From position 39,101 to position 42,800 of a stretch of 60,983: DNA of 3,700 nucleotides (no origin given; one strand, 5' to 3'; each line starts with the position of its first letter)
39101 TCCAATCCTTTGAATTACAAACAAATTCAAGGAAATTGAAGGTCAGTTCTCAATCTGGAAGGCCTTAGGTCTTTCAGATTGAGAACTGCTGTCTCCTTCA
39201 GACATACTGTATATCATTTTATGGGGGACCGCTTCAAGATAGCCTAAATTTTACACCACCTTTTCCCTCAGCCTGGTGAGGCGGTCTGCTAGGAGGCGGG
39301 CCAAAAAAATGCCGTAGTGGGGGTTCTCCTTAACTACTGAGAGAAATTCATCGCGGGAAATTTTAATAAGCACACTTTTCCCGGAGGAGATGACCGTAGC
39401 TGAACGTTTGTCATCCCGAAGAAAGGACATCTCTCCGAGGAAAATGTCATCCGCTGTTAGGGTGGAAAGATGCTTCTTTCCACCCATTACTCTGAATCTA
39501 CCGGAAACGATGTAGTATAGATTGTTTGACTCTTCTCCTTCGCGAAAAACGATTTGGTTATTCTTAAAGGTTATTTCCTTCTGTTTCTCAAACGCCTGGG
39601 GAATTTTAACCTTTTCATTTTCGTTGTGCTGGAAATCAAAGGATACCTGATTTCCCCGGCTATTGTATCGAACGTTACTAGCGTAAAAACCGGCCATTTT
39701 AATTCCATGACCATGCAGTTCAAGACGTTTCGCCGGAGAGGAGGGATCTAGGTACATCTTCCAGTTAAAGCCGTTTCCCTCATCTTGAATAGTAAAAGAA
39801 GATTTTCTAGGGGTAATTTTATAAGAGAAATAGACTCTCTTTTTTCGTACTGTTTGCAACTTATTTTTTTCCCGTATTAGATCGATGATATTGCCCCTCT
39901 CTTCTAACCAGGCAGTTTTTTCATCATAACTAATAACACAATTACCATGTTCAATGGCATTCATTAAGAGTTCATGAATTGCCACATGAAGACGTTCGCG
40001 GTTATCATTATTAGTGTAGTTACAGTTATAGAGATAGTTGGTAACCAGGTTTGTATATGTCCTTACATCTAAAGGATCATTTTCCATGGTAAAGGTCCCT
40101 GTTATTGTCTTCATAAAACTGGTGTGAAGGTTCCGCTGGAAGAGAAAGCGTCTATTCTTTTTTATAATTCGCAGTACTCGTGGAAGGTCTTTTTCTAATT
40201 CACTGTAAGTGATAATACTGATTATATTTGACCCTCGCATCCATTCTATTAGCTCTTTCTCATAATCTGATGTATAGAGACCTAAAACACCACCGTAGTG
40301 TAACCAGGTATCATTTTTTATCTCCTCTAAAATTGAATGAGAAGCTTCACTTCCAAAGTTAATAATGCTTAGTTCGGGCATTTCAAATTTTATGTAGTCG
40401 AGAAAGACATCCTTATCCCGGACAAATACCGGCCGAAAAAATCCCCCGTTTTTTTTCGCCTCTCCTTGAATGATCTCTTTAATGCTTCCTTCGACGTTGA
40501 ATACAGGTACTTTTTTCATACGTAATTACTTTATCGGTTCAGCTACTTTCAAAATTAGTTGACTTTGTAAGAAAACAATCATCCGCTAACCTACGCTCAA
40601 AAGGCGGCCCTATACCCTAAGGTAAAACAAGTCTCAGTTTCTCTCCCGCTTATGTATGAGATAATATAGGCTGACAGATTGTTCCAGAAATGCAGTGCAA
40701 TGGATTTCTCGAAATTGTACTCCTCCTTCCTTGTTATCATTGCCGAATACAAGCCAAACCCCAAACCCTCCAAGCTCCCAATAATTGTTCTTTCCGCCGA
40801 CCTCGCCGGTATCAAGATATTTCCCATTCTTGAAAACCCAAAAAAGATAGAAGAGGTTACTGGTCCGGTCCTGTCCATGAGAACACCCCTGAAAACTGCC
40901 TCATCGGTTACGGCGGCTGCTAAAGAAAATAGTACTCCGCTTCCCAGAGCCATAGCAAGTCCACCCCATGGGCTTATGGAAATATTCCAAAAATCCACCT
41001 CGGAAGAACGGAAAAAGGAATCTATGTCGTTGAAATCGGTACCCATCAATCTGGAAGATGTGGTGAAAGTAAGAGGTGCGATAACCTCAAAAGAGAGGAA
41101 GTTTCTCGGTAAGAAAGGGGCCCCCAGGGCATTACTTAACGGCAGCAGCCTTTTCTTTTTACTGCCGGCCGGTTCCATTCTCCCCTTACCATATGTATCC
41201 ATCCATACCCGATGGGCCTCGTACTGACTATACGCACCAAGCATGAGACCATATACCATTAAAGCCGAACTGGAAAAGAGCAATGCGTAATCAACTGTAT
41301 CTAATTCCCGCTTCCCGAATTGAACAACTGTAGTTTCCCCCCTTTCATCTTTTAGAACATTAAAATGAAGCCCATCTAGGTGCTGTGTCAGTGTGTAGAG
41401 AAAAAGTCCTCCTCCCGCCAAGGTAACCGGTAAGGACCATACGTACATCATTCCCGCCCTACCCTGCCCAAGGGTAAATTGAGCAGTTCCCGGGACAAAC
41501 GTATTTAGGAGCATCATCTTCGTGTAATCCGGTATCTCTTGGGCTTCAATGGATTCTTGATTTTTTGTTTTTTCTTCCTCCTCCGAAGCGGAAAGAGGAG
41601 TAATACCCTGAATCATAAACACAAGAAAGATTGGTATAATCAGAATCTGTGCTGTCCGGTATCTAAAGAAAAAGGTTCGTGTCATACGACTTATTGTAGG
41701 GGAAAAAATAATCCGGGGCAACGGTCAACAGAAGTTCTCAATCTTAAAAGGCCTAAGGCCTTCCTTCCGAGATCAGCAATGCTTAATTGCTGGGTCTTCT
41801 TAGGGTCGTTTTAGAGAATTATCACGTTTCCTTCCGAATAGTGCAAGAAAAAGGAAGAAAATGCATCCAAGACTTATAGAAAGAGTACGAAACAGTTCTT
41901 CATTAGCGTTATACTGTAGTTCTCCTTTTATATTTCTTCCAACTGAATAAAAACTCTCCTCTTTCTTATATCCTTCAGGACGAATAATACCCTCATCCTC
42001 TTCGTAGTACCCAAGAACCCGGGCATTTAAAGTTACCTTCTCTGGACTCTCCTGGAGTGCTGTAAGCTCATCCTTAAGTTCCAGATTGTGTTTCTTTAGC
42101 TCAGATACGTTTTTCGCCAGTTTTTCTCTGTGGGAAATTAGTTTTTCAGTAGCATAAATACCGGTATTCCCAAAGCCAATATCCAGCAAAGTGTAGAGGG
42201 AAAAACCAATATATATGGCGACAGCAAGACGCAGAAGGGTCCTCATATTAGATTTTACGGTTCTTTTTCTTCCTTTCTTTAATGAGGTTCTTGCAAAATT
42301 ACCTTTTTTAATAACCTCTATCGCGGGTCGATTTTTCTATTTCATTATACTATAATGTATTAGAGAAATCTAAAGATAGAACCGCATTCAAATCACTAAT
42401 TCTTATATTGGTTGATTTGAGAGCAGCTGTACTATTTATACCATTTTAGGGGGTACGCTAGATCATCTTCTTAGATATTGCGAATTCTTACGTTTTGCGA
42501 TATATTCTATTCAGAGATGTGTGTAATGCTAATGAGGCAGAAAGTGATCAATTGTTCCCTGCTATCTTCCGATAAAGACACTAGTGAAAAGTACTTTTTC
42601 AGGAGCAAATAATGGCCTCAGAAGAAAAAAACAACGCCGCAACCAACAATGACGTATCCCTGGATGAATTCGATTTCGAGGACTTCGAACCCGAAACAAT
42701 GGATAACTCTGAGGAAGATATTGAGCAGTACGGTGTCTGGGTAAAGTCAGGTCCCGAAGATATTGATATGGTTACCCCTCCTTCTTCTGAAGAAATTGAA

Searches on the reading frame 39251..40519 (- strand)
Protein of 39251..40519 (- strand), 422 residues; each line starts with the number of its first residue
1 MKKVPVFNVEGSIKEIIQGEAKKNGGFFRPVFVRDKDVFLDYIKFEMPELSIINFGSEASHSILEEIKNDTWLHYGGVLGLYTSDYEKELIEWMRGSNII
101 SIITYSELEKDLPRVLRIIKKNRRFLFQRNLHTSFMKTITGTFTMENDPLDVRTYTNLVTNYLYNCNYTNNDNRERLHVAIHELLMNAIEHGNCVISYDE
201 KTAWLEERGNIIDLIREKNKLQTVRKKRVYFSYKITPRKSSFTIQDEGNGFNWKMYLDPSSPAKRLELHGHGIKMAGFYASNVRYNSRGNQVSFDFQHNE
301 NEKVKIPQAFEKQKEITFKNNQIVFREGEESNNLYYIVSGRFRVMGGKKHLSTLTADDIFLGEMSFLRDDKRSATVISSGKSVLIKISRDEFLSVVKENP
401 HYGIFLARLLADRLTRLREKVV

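Call 11: search_protein_families(library=pfam, proteins=[window:39251-40519:-], max_evalue=0.01)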
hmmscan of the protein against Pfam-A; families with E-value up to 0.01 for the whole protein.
window:39251-40519:- (422 aa): 2 families
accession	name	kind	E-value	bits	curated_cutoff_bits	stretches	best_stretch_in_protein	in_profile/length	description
PF00027.35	cNMP_binding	-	1.1e-17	64.2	27.5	1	316-399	2-89/89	Cyclic nucleotide-binding domain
PF13581.12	HATPase_c_2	-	7.6e-08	32.9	27.4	1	147-294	3-125/127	Histidine kinase-like ATPase domain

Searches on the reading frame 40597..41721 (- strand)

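Call 11: search_protein_families(library=pfam, proteins=[window:40597-41721:-], max_evalue=0.01)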
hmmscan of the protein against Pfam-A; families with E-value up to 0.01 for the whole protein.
window:40597-41721:- (374 aa): 1 family
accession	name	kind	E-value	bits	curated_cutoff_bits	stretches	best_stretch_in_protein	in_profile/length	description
PF02517.21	Rce1-like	-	0.00028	21.5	22.4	1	260-349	6-92/93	Type II CAAX prenyl endopeptidase Rce1-like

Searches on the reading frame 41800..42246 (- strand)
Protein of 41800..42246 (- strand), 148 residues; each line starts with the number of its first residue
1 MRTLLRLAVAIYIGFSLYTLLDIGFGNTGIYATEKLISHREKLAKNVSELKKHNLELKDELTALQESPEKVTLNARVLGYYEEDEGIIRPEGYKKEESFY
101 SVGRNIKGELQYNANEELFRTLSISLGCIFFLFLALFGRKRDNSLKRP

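Call 11: search_protein_families(library=pfam, proteins=[window:41800-42246:-], max_evalue=0.01)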
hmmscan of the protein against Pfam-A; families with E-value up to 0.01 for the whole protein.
window:41800-42246:- (148 aa): 1 family
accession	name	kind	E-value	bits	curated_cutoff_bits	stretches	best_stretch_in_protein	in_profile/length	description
PF04977.20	DivIC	-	1.1e-07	32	28.9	1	17-89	3-76/80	Septum formation initiator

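Call 12: find_encoding_contigs(protein=window:41800-42246:-, flank=3000, max_places=10)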
Protein window:41800-42246:- (148 aa): 4 contigs read that carry it; 4 places shown.
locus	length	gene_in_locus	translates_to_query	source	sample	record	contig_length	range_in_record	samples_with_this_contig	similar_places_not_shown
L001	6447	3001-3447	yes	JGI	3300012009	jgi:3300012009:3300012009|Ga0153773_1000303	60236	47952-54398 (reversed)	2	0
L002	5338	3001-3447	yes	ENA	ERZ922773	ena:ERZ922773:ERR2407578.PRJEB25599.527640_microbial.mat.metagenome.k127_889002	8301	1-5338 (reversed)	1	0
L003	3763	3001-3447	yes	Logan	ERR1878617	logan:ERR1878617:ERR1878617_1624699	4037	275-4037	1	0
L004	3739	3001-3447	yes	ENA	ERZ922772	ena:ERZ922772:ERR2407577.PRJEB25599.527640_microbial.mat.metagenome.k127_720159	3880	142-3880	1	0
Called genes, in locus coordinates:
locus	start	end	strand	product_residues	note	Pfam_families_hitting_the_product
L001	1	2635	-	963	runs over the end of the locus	-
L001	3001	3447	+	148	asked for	PF04977:DivIC (weak)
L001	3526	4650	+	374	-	-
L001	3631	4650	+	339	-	-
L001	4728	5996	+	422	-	PF13581:HATPase_c_2 (weak), PF00027:cNMP_binding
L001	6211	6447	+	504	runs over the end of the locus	PF00464:SHMT, PF00155:Aminotran_1_2 (weak)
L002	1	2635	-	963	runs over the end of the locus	-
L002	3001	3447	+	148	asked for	PF04977:DivIC (weak)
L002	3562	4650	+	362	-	-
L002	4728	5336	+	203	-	?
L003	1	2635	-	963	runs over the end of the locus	-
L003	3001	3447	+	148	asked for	PF04977:DivIC (weak)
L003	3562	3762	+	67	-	?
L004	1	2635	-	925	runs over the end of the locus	?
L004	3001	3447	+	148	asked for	PF04977:DivIC (weak)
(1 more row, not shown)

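Call 13: find_homologous_proteins(query=window:41800-42246:-)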
Query window:41800-42246:- (148 aa): 3 proteins with E <= 0.001 among 34 candidates.
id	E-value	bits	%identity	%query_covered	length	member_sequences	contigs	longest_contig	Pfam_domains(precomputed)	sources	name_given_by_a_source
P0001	9.0e-90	316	100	100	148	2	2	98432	PF04977.21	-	-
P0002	6.4e-77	274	89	99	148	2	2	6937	PF04977.21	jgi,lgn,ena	-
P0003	5.4e-71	255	82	100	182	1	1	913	PF04977.21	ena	-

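Call 14: find_encoding_contigs(protein=P0002, flank=5000, max_places=10)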
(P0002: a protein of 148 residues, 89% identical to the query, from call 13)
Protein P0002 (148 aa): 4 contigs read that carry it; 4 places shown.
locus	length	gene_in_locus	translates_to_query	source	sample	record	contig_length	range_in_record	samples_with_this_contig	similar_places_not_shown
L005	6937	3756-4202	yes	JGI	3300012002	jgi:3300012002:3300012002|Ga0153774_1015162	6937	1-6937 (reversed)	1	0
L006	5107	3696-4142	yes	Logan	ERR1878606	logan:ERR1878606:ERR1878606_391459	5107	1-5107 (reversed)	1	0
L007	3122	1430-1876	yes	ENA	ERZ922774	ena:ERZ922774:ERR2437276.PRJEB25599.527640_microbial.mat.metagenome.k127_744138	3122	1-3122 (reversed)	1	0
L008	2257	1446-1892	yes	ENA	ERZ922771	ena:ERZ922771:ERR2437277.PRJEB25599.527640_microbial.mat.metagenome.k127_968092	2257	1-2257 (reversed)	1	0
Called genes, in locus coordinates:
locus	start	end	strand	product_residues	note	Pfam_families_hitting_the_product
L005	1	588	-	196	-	?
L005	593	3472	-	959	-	-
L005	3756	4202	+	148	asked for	PF04977:DivIC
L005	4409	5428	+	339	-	-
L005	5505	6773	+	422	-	PF13581:HATPase_c_2, PF00027:cNMP_binding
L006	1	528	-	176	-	?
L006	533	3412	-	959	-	-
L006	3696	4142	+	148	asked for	PF04977:DivIC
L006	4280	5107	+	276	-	?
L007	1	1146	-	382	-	?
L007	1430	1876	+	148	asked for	PF04977:DivIC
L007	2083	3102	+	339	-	-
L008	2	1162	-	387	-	?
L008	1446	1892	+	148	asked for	PF04977:DivIC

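Call 15: find_encoding_contigs(protein=P0003, flank=5000, max_places=10)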
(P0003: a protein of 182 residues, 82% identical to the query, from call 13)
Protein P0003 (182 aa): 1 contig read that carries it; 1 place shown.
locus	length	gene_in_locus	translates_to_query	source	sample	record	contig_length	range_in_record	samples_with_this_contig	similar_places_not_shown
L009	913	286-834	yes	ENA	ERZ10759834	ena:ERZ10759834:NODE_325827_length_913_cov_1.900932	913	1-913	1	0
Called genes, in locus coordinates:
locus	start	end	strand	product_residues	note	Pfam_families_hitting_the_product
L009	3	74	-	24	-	?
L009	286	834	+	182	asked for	PF04977:DivIC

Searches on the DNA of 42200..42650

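Call 37: search_rna_families(source=window, start=42200, end=42650, threshold=evalue, max_evalue=5)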
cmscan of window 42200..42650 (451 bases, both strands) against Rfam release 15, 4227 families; matches with E-value up to 5: 3.
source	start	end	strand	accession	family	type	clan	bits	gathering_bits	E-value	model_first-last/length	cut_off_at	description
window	42372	42435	+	RF03996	mir-3012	Gene; miRNA;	-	22.9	90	0.071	1-68/68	no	mir-3012 microRNA precursor family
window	42337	42402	-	RF00318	snoZ175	Gene; snRNA; snoRNA; CD-box;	-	18.9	43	2.9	1-81/81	no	Small nucleolar RNA Z175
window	42305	42341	-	RF01342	CRISPR-DR32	Gene; CRISPR;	-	18.4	48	1.5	1-37/37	no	CRISPR RNA direct repeat element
